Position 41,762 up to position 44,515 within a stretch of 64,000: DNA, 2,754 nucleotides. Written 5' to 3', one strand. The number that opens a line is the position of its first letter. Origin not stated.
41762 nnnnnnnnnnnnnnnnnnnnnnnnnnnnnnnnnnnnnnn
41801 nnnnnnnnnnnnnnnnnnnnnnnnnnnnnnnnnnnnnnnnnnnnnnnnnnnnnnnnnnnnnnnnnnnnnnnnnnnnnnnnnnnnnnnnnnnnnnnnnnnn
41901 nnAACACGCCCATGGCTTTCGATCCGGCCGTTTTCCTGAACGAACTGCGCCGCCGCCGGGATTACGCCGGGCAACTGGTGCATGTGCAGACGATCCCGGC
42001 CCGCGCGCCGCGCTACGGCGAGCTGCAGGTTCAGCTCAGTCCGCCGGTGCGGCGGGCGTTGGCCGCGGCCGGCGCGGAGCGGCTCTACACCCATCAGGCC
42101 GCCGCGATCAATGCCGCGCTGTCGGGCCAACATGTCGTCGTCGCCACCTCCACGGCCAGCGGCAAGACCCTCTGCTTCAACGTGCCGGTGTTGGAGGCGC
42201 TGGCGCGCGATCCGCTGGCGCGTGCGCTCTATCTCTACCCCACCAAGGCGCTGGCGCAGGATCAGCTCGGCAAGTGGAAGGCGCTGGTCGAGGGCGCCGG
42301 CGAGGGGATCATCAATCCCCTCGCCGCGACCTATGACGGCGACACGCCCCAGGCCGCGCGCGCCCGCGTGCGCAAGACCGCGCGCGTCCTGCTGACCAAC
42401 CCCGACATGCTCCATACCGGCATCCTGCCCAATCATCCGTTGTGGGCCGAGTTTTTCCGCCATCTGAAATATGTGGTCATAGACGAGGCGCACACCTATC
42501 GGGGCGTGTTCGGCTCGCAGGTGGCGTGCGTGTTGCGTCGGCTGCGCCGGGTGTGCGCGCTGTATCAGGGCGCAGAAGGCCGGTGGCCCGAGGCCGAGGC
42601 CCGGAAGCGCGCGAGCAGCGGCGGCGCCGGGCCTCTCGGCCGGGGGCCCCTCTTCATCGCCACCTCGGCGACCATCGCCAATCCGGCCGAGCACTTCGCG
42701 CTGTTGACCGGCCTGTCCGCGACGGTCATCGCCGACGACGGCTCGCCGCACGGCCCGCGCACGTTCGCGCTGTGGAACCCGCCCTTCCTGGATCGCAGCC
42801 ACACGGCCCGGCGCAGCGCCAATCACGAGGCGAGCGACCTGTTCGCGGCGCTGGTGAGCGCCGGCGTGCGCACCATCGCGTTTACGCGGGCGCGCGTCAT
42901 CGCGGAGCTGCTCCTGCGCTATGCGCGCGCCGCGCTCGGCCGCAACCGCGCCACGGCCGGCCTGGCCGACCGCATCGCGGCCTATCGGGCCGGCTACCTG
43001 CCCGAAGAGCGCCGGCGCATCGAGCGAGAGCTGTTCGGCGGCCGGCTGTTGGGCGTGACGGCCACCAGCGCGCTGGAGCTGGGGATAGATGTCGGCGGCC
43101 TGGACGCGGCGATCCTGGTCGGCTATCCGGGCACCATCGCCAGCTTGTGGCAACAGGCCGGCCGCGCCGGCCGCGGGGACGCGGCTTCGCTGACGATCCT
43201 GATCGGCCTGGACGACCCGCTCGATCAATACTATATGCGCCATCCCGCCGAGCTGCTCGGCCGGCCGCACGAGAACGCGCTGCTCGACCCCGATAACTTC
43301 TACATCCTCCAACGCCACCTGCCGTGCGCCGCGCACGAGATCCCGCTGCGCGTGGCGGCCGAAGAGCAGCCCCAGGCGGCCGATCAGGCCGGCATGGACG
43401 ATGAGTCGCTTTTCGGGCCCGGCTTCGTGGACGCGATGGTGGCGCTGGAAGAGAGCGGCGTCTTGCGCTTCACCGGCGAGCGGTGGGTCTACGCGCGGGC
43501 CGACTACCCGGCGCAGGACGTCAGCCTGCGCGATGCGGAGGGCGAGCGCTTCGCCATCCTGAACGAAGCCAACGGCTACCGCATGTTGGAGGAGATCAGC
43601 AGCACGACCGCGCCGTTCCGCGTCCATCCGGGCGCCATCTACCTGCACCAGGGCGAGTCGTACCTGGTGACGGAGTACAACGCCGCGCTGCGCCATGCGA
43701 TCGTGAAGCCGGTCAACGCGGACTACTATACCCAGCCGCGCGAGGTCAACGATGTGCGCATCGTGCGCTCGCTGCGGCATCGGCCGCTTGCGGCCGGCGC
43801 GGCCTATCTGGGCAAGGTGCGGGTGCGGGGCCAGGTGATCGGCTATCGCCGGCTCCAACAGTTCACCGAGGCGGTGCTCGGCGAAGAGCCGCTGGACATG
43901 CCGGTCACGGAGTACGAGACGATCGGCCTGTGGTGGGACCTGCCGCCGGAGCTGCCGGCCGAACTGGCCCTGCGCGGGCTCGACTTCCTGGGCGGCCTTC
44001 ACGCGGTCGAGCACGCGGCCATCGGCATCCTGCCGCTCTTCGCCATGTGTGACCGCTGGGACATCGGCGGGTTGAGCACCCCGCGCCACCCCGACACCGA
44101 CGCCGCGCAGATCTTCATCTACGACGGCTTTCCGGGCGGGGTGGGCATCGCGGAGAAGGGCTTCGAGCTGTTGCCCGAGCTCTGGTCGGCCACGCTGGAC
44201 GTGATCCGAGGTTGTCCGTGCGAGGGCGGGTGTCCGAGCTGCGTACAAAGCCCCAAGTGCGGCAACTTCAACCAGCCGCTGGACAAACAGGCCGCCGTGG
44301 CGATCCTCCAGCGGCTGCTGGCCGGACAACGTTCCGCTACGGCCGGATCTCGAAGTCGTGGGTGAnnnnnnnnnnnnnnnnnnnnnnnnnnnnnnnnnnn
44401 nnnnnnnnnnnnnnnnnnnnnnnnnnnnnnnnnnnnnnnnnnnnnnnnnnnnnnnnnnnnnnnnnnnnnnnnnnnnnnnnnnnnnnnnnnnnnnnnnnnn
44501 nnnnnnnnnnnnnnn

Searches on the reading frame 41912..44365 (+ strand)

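Call 76: search_protein_families(library=pfam, proteins=[window:41912-44365:+], max_evalue=0.00001)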
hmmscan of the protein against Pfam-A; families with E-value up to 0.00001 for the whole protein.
window:41912-44365:+ (817 aa): 4 families
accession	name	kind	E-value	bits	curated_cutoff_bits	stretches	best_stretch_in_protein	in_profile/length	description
PF00270.35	DEAD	-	2.6e-30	105.8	26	1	60-218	2-147/167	DEAD/DEAH box helicase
PF09369.15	MZB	-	5.5e-25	88.3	24.2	1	699-778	1-80/80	MrfA Zn-binding domain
PF22982.3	WHD_HRQ1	-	4.1e-09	37.8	27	1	458-542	1-70/70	ATP-dependent helicase HRQ1, winged helix domain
PF00271.37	Helicase_C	-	3.7e-08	34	23.5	1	317-421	14-108/110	Helicase conserved C-terminal domain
